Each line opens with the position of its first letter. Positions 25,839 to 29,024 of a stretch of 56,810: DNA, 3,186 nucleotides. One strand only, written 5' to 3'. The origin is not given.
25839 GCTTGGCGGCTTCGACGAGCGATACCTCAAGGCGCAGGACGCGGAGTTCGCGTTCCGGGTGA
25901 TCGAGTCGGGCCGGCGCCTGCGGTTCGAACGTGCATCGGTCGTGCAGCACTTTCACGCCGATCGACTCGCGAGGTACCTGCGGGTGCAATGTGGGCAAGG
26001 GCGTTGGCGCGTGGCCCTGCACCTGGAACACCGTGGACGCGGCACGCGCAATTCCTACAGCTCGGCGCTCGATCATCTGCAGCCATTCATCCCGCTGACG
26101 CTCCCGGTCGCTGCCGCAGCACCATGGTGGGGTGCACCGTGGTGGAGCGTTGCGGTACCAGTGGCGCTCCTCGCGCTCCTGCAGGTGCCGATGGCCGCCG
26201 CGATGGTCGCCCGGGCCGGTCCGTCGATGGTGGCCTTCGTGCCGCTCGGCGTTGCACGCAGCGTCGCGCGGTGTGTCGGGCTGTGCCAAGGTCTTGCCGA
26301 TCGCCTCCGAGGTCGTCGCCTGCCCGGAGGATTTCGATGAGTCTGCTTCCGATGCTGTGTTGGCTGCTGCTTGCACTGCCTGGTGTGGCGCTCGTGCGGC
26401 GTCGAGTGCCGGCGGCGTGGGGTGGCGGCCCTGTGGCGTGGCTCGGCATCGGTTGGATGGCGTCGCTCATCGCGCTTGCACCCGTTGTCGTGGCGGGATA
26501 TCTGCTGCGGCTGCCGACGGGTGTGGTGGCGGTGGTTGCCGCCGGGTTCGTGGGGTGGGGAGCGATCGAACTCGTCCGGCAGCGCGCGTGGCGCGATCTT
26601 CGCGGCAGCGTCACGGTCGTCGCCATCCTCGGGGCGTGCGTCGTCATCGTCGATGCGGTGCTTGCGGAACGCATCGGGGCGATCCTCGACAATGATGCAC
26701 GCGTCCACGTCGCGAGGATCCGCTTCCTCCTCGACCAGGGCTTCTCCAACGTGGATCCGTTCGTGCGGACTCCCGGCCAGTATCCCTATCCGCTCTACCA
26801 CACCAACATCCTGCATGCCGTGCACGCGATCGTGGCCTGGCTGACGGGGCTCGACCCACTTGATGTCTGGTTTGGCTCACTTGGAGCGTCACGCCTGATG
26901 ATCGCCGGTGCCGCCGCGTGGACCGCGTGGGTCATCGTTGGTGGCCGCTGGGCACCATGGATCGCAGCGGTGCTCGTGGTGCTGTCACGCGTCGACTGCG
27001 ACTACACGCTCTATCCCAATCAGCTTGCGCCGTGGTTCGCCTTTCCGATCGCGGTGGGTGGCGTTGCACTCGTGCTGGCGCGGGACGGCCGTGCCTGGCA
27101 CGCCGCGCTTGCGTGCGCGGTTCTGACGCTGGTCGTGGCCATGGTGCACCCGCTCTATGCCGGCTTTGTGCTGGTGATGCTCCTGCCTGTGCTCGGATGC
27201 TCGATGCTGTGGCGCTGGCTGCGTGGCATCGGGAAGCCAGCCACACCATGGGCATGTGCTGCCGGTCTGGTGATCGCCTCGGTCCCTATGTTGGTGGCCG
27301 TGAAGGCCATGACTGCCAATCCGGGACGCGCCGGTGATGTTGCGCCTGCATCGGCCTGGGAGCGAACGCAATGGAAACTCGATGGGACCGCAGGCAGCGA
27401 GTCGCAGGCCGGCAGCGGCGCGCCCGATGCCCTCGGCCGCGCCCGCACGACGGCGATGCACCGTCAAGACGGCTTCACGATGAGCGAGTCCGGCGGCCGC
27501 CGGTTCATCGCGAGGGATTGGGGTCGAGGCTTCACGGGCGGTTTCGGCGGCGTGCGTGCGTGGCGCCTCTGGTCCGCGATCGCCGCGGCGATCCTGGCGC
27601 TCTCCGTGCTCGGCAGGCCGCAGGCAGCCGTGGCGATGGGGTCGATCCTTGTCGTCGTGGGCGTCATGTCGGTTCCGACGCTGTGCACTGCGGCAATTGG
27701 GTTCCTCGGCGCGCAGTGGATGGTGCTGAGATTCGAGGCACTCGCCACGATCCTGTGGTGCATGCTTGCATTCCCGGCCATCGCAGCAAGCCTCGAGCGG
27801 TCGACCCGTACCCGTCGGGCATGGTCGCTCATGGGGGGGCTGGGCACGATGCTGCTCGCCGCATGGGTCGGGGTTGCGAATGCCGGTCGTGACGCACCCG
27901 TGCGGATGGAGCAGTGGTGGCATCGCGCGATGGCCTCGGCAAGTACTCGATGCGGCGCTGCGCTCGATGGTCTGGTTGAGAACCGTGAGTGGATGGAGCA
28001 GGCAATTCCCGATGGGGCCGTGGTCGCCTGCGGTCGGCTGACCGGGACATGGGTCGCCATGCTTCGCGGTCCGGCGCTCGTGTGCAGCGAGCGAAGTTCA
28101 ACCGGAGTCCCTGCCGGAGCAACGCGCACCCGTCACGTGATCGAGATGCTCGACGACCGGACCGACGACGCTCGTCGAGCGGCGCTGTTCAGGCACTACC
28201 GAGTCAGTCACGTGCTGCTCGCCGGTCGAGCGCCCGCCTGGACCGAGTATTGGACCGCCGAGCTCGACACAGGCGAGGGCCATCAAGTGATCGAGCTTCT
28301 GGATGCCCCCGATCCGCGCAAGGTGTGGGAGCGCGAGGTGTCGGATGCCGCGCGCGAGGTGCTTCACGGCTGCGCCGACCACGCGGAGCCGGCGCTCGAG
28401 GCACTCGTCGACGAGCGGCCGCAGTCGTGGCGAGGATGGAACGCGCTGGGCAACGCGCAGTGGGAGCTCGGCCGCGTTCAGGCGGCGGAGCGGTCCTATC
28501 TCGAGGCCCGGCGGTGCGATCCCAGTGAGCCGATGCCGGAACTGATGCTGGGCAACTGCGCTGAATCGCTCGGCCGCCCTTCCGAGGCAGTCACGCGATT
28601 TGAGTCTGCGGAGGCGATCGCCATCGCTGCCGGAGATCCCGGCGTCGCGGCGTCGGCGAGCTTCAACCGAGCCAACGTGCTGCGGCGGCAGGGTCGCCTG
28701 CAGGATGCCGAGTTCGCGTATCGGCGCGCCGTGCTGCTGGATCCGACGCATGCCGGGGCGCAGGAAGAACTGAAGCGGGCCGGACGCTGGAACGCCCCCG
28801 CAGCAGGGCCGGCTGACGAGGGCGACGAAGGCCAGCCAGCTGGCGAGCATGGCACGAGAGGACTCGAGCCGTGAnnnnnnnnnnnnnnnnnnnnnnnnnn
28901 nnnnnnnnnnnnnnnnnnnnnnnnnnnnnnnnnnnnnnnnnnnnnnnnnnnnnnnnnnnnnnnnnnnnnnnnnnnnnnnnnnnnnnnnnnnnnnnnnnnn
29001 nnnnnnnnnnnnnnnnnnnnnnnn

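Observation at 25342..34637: Tightly coupled operon mixing GT2s, a second polytopic TPR protein, sulfotransferase, methyltransferase and a PglK/MsbA-type ABC exporter, with no Wzx/Wzy/Wzz or initiating transferase in view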

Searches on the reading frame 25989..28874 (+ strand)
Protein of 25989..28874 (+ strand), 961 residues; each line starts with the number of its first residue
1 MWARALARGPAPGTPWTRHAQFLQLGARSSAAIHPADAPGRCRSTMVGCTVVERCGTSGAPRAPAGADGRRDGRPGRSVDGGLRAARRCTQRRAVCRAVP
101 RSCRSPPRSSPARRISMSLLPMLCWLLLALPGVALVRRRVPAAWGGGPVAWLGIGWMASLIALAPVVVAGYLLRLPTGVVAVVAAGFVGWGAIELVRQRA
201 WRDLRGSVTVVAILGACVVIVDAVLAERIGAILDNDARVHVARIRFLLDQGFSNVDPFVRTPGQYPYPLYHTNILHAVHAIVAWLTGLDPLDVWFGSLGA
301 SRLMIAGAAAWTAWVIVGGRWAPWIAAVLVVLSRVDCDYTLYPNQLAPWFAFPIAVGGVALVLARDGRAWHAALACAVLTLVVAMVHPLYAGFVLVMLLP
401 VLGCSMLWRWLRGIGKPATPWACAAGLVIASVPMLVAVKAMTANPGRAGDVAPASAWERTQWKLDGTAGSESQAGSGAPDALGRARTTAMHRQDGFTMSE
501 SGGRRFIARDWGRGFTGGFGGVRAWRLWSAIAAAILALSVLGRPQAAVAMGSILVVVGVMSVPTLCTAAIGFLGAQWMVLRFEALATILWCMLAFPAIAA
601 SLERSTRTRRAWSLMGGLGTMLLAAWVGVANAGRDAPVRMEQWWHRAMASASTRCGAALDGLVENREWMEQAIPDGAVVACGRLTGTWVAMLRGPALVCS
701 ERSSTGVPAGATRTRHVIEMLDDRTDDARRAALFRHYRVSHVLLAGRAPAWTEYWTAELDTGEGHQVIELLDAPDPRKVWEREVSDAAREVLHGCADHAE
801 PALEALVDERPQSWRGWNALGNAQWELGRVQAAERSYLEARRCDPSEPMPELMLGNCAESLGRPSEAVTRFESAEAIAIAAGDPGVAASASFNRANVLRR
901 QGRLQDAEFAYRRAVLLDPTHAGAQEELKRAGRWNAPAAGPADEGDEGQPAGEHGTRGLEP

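Call 4: search_protein_families(library=pfam, proteins=[window:25989-28874:+], max_evalue=0.01)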
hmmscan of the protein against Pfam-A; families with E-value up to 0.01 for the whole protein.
window:25989-28874:+ (961 aa): 10 families
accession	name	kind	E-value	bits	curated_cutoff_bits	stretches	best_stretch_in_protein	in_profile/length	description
PF07719.23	TPR_2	-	4.6e-15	54.9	27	2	889-921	2-34/34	Tetratricopeptide repeat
PF13432.12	TPR_16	-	6.7e-14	52.4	32.7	2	799-848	16-65/65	Tetratricopeptide repeat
PF00515.34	TPR_1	-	1.4e-12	47.2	27.8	1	889-921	2-34/34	Tetratricopeptide repeat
PF13424.12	TPR_12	-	3.9e-09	37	30.1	1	854-915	9-72/77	Tetratricopeptide repeat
PF13181.12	TPR_8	-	6.1e-08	32.7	25.7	0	889-921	2-34/34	Tetratricopeptide repeat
PF13428.12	TPR_14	-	1.5e-06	28.7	23.5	1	893-928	6-41/44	Tetratricopeptide repeat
PF14559.12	TPR_19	-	2e-05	25.2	25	0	797-846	8-57/68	Tetratricopeptide repeat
PF17874.7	TPR_MalT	-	5.1e-05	23.1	45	1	852-925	44-117/336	MalT-like TPR region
PF13176.12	TPR_7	-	9.5e-05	22.6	27.9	0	818-840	3-27/36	Tetratricopeptide repeat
PF13431.12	TPR_17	-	0.0013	19.3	24.4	0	889-908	14-33/34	Tetratricopeptide repeat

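Call 11: find_homologous_proteins(query=window:26337-28874:+, max_evalue=0.001)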
Query window:26337-28874:+ (845 aa): 51 proteins with E <= 0.001 among 8000 candidates.
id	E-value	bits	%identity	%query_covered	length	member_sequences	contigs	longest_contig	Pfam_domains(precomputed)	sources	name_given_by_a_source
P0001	0.0e+0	1882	99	100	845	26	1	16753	PF14559.13,PF00515.35,PF13424.13,PF13432.13,PF13428.13,PF13181.13,PF07719.24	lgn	-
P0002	0.0e+0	1315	70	99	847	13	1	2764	PF00515.35,PF13432.13,PF13181.13,PF07719.24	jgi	jgi:hypothetical protein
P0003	0.0e+0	1153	63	97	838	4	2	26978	PF20176.4,PF00515.35,PF13424.13,PF13432.13,PF13428.13,PF13181.13,PF07719.24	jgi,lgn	-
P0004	0.0e+0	1144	64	99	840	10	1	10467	PF14559.13,PF00515.35,PF13424.13,PF13432.13,PF13428.13,PF13181.13,PF07719.24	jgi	-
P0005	0.0e+0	1141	64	97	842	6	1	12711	PF00515.35,PF13424.13,PF13176.13,PF13432.13,PF13428.13,PF13181.13,PF07719.24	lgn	-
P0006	6.8e-234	797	49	97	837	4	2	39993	PF14559.13,PF23914.2,PF13414.13,PF00515.35,PF13424.13,PF13176.13,PF13432.13,PF13428.13,PF13181.13,PF07719.24,PF13174.13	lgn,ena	-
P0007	2.3e-225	769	47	97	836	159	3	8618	PF00515.35,PF13424.13,PF13432.13,PF13428.13,PF13181.13,PF07719.24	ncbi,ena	-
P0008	4.0e-225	768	48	97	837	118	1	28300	PF14559.13,PF23914.2,PF13414.13,PF00515.35,PF13424.13,PF13432.13,PF13428.13,PF13181.13,PF07719.24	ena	-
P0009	3.1e-223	762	47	97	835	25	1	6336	PF14559.13,PF13414.13,PF00515.35,PF13424.13,PF13432.13,PF13428.13,PF13181.13,PF07719.24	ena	-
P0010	3.6e-211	722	45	97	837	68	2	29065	PF00515.35,PF13424.13,PF13432.13,PF13428.13,PF13181.13,PF07719.24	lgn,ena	-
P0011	3.6e-194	666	44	96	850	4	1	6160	PF13431.13,PF20176.4,PF13414.13,PF13176.13,PF13428.13,PF14559.13,PF00515.35,PF13424.13,PF13432.13,PF13181.13,PF07719.24,PF13174.13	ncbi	ncbi:MAG: hypothetical protein RIT24_686 [Planctomycetota bacterium]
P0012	1.8e-183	630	42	96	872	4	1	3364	PF13431.13,PF23914.2,PF20176.4,PF13414.13,PF13428.13,PF14559.13,PF00515.35,PF13424.13,PF13432.13,PF13181.13,PF07719.24,PF13174.13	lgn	-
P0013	4.6e-182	626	42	94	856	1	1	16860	PF14559.13,PF13431.13,PF23914.2,PF13414.13,PF00515.35,PF13424.13,PF13432.13,PF13428.13,PF13181.13,PF07719.24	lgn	-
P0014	9.7e-177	608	41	95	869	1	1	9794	PF14559.13,PF23914.2,PF20176.4,PF13414.13,PF00515.35,PF13424.13,PF13432.13,PF13181.13,PF07719.24,PF13174.13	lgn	-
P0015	1.9e-171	591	40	94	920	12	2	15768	PF13431.13,PF23914.2,PF20176.4,PF13414.13,PF13176.13,PF13428.13,PF14559.13,PF13371.13,PF00515.35,PF13424.13,PF13432.13,PF13181.13,PF07719.24,PF13174.13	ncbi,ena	-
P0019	1.6e-166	574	41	94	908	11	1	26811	PF14559.13,PF13431.13,PF20176.4,PF13414.13,PF00515.35,PF13424.13,PF13432.13,PF13428.13,PF13181.13,PF07719.24,PF13174.13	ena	-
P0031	3.5e-140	487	37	96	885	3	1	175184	PF23914.2,PF20176.4,PF13414.13,PF00515.35,PF13424.13,PF13432.13,PF13181.13,PF07719.24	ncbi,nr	ncbi:MAG: hypothetical protein CMJ34_07640 [Phycisphaerae bacterium]|nr:hypothetical protein [Phycis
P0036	3.4e-135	471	37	100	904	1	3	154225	PF14559.13,PF23914.2,PF13414.13,PF00515.35,PF13424.13,PF13432.13,PF13181.13,PF07719.24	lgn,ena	-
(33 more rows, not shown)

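Call 14: search_solved_structures(query=A1, max_evalue=1)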
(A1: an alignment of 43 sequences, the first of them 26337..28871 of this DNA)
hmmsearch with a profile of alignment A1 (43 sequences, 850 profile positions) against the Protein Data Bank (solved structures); distinct sequences matched with E-value up to 1: 366 (the best 60 are shown).
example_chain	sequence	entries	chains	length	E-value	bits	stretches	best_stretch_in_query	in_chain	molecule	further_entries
9qhb_A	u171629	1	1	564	1.2e-163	549.7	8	701-825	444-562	Engineered tetratricopeptide repeat protein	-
8bu0_A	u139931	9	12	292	5.6e-95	322.5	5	701-824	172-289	Consensus tetratricopeptide repeat protein | Crystal structure of an 8-repeat consensus TPR superhelix with Zinc. | Monomer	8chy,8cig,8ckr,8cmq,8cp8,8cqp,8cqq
9qhc_A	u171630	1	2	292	1.1e-91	311.5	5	701-815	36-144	Engineered tetratricopeptide repeat protein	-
7yeh_B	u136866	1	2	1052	4e-37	131.1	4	675-813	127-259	UDP-N-acetylglucosamine--peptide N-acetylglucosaminyltransferase 110 kDa subunit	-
7yea_A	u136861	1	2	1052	5.1e-37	130.7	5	675-813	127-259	UDP-N-acetylglucosamine--peptide N-acetylglucosaminyltransferase 110 kDa subunit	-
7ntf_A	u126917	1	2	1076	6.5e-37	130.4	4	675-814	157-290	Isoform 1 of UDP-N-acetylglucosamine--peptide N-acetylglucosaminyltransferase 110 kDa subu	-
1w3b_A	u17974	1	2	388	6.8e-34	120.4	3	684-822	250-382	UDP-N-ACETYLGLUCOSAMINE--PEPTIDE N-ACETYLGLUCOSAMINYLTRANSFERASE 110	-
6eou_A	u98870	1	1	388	9.8e-34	119.9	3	684-822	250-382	UDP-N-acetylglucosamine--peptide N-acetylglucosaminyltransferase 110 kDa subunit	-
7qdr_B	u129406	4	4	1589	2.2e-31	112.1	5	675-766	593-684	Tetratricopeptide repeat protein 37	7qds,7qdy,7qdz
9g8o_B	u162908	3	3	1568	3.7e-31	111.3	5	675-766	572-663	Superkiller complex protein 3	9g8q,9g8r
8ch0_A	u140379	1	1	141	1.6e-30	109.2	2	701-811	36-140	Consensus tetratricopeptide repeat protein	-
2fo7_A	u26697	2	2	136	3.3e-30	108.2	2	701-811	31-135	SYNTHETIC CONSENSUS TPR PROTEIN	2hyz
1na0_A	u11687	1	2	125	3e-25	91.8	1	703-825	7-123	designed protein CTPR3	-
7y4i_A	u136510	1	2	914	2.3e-23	85.5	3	684-822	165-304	Probable UDP-N-acetylglucosamine--peptide N-acetylglucosaminyltransferase SPINDLY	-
8dtf_A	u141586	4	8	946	2.8e-23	85.3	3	684-822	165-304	Probable UDP-N-acetylglucosamine--peptide N-acetylglucosaminyltransferase SPINDLY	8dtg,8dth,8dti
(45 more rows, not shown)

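Call 17: search_protein_families(library=ncbifam, proteins=[window:26337-28874:+], max_evalue=0.01)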
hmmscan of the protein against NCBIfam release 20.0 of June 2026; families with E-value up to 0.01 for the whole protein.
window:26337-28874:+ (845 aa): 6 families
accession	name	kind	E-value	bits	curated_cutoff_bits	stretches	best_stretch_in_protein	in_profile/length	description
TIGR02552.1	LcrH_SycD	equivalog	2e-06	27.5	104.8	1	675-762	29-116/136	SycD/LcrH family type III secretion system chaperone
NF033920.0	C39_PA2778_fam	equivalog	4.7e-06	26.2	150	1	663-801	154-253/255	PA2778 family cysteine peptidase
NF011886.0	PRK15359.1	equivalog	0.00053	19.8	146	1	688-762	48-122/144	type III secretion system chaperone protein SscB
TIGR02917.1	PEP_TPR_lipo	equivalog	0.00095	17.1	312.2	0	680-758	447-525/899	XrtA/PEP-CTERM system TPR-repeat protein PrsT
NF047507.1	TPR_BatC_Lepto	exception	0.0034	16.9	175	0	739-812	65-136/214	TPR repeat-containing protein BatC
TIGR02521.1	type_IV_pilW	equivalog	0.0077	15.8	154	0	703-759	36-92/234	type IV pilus biogenesis/stability protein PilW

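Call 21: search_protein_families(library=pfam, proteins=[P0015, P0011], max_evalue=5)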
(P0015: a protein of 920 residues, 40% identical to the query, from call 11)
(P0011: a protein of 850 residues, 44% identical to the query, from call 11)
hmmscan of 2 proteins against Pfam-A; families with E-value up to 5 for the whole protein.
P0015 (920 aa): 21 families
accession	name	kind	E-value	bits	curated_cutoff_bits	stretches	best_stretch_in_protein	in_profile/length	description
PF13414.12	TPR_11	-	6.4e-17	61.4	26.8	3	845-879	1-35/42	TPR repeat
PF00515.34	TPR_1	-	8e-17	60.7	27.8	3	838-871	1-34/34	Tetratricopeptide repeat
PF07719.23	TPR_2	-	1.3e-16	59.7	27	2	839-871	2-34/34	Tetratricopeptide repeat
PF13432.12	TPR_16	-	5.9e-15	55.8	32.7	2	802-871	1-64/65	Tetratricopeptide repeat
PF13424.12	TPR_12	-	1.8e-12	47.7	30.1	2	804-868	9-75/77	Tetratricopeptide repeat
PF13181.12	TPR_8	-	5.2e-11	42.2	25.7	2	842-871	5-34/34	Tetratricopeptide repeat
PF13431.12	TPR_17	-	5.2e-08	33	24.4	2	860-886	1-27/34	Tetratricopeptide repeat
PF14559.12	TPR_19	-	1.4e-07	32.2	25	2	741-782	2-43/68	Tetratricopeptide repeat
PF13428.12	TPR_14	-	1.7e-07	31.7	23.5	3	844-878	7-41/44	Tetratricopeptide repeat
PF13176.12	TPR_7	-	4e-07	30.1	27.9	2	845-871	6-34/36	Tetratricopeptide repeat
PF13174.12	TPR_6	-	1e-06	29.4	26.3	1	840-870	2-32/33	Tetratricopeptide repeat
PF23914.1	TPR_CcmH_CycH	-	1.2e-06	28.9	42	2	739-800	25-86/158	Cytochrome c-type biogenesis protein H TPR domain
PF13371.12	TPR_9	-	2.4e-05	24.7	35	2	843-878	34-69/73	Tetratricopeptide repeat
PF20176.3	DUF6541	-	9.5e-05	21.3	29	3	472-705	377-611/646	Family of unknown function (DUF6541)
PF09976.15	TPR_21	-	0.00023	21.4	25.5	1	827-870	136-178/193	Tetratricopeptide repeat-like domain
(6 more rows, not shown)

P0011 (850 aa): 22 families
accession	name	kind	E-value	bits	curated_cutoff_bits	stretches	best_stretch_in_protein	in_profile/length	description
PF00515.34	TPR_1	-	6.5e-20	70.5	27.8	3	788-821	1-34/34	Tetratricopeptide repeat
PF07719.23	TPR_2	-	3e-18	64.8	27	3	788-821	1-34/34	Tetratricopeptide repeat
PF13181.12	TPR_8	-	2.3e-15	55.8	25.7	3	715-747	2-34/34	Tetratricopeptide repeat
PF13414.12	TPR_11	-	3.2e-15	56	26.8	4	795-821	1-27/42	TPR repeat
PF13424.12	TPR_12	-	5.3e-12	46.2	30.1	2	753-818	8-75/77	Tetratricopeptide repeat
PF13432.12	TPR_16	-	1e-11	45.5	32.7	2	752-819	1-62/65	Tetratricopeptide repeat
PF20176.3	DUF6541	-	5.4e-10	38.6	29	2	11-337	3-344/646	Family of unknown function (DUF6541)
PF13431.12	TPR_17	-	4.3e-08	33.3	24.4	2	810-836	1-27/34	Tetratricopeptide repeat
PF14559.12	TPR_19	-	1.5e-07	32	25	2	691-752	2-64/68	Tetratricopeptide repeat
PF13174.12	TPR_6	-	3.1e-06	27.9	26.3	2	790-819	2-31/33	Tetratricopeptide repeat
PF13176.12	TPR_7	-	1.7e-05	25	27.9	1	795-819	6-32/36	Tetratricopeptide repeat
PF13428.12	TPR_14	-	2.3e-05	25.1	23.5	4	789-828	2-41/44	Tetratricopeptide repeat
PF13371.12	TPR_9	-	6e-05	23.4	35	3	792-828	33-69/73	Tetratricopeptide repeat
PF23914.1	TPR_CcmH_CycH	-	8.5e-05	22.9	42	1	705-749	41-85/158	Cytochrome c-type biogenesis protein H TPR domain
PF13374.12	TPR_10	-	0.00096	19.5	27.5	2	753-778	7-32/42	Tetratricopeptide repeat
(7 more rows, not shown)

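Call 28: find_encoding_contigs(protein=P0031, flank=10000, max_places=1)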
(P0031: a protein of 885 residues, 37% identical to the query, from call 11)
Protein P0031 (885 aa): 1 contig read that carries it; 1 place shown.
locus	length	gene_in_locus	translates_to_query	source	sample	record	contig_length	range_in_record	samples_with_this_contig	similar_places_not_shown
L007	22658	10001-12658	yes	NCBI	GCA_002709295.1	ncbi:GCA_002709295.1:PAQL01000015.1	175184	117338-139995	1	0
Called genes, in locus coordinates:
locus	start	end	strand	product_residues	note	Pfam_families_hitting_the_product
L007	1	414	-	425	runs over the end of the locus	PF05684:DUF819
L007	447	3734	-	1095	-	PF00059:Lectin_C, PF07691:PA14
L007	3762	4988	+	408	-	-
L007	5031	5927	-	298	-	-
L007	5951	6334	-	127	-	PF10066:DUF2304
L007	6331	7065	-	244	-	PF00535:Glycos_transf_2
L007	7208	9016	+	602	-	PF14559:TPR_19 (faint), PF09976:TPR_21 (faint), PF13424:TPR_12 (faint), PF13431:TPR_17 (faint), PF24575:TPR_Slam (faint), PF00515:TPR_1 (faint), PF07719:TPR_2 (faint), PF13181:TPR_8 (faint), +2 more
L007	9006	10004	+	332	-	PF00535:Glycos_transf_2, PF13641:Glyco_tranf_2_3, PF10111:Glyco_tranf_2_2 (weak), PF13632:Glyco_trans_2_3 (weak)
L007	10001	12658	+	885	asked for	PF20176:DUF6541, PF07719:TPR_2 (faint), PF13432:TPR_16 (faint), PF23914:TPR_CcmH_CycH (faint), PF13181:TPR_8 (faint), PF13424:TPR_12, PF00515:TPR_1 (weak), PF13414:TPR_11 (weak)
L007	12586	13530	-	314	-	PF00535:Glycos_transf_2, PF13641:Glyco_tranf_2_3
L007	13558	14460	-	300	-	PF00535:Glycos_transf_2 (weak)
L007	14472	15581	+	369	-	PF00535:Glycos_transf_2, PF10111:Glyco_tranf_2_2, PF13641:Glyco_tranf_2_3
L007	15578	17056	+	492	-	PF01943:Polysacc_synt, PF13440:Polysacc_synt_3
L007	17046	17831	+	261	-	PF00685:Sulfotransfer_1, PF13469:Sulfotransfer_3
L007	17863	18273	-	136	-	-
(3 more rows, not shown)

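Call 29: find_encoding_contigs(protein=P0036, flank=10000, max_places=1)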
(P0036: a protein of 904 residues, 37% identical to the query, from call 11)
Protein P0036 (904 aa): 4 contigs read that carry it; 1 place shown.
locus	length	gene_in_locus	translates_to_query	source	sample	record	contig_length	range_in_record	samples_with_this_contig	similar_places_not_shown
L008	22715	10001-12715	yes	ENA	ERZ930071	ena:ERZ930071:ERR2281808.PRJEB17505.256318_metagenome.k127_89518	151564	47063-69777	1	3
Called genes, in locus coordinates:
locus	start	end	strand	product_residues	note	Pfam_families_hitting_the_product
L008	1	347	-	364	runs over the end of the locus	PF05684:DUF819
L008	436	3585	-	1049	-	PF07691:PA14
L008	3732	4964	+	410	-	-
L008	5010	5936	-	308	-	PF13469:Sulfotransfer_3 (faint)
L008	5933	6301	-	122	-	PF10066:DUF2304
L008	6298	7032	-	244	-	PF00535:Glycos_transf_2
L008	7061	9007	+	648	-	PF13424:TPR_12 (faint), PF00515:TPR_1 (faint), PF14559:TPR_19 (weak), PF13432:TPR_16 (weak), PF13414:TPR_11, PF13428:TPR_14 (weak), PF13432:TPR_16 (weak), PF13414:TPR_11 (weak), +4 more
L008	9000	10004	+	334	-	PF00535:Glycos_transf_2, PF13641:Glyco_tranf_2_3, PF10111:Glyco_tranf_2_2 (weak), PF13632:Glyco_trans_2_3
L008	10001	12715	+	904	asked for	PF13414:TPR_11 (faint), PF07719:TPR_2 (faint), PF23914:TPR_CcmH_CycH (faint), PF00515:TPR_1 (faint), PF13181:TPR_8 (faint), PF13432:TPR_16 (weak), PF13424:TPR_12, PF13432:TPR_16 (weak), +1 more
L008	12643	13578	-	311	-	PF00535:Glycos_transf_2, PF13641:Glyco_tranf_2_3 (weak)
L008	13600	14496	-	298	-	PF00535:Glycos_transf_2 (faint)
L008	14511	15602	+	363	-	PF00535:Glycos_transf_2, PF10111:Glyco_tranf_2_2, PF13641:Glyco_tranf_2_3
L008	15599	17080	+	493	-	PF01943:Polysacc_synt, PF13440:Polysacc_synt_3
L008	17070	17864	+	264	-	PF00685:Sulfotransfer_1 (weak), PF13469:Sulfotransfer_3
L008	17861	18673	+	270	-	PF00685:Sulfotransfer_1 (faint), PF13469:Sulfotransfer_3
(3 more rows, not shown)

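Call 30: predict_structure(alignment_id=A1)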
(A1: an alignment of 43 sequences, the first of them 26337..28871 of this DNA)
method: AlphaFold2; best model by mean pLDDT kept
length: 845 residues; sequences in the alignment: 43
mean_pLDDT: 88.8   pTM: 0.85
mean pLDDT of the five models: 88.8, 87.7, 86.6, 84.4, 83.6
residues with pLDDT >= 90: 570; 70-90: 203; 50-70: 41; < 50: 31
segments of 3 or more residues with pLDDT < 50: 352-359, 823-845
pLDDT, mean of each block of 10 residues (from residue 1): 91 97 92 95 97 95 98 97 81 83 93 81 91 93 84 76 97 93 94 98 95 91 73 96 96 96 95 93 98 94 97 92 79 77 70 46 59 74 89 93 90 97 97 98 96 86 93 97 95 89 95 91 89 84 87 93 87 91 80 86 91 94 92 89 89 94 94 92 96 95 97 97 97 96 97 98 89 96 93 95 86 80 47 36 36
secondary structure, 60 per line:
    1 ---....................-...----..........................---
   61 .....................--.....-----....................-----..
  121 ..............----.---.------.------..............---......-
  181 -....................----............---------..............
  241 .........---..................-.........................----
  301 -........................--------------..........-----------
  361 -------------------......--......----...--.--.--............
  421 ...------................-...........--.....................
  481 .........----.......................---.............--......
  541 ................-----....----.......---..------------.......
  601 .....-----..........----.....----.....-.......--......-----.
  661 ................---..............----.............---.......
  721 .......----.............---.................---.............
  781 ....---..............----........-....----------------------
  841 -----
elements in order (helices of 4 or more, strands of 3 or more residues): H4-23 H32-57 H61-81 H84-88 H94-113 H119-134 H157-170 H174-179 H182-201 H206-217 H227-249 H253-270 H272-296 H302-325 H340-349 E380-385 E388-393 H409-423 H430-445 H447-457 H460-489 H494-516 H520-532 H535-556 E562-565 H570-576 H594-605 H611-620 E625-629 H634-638 E640-646 E649-654 H660-676 H680-693 H698-710 H714-727 H732-744 H748-764 H768-784 H788-801 H806-813 H815-818
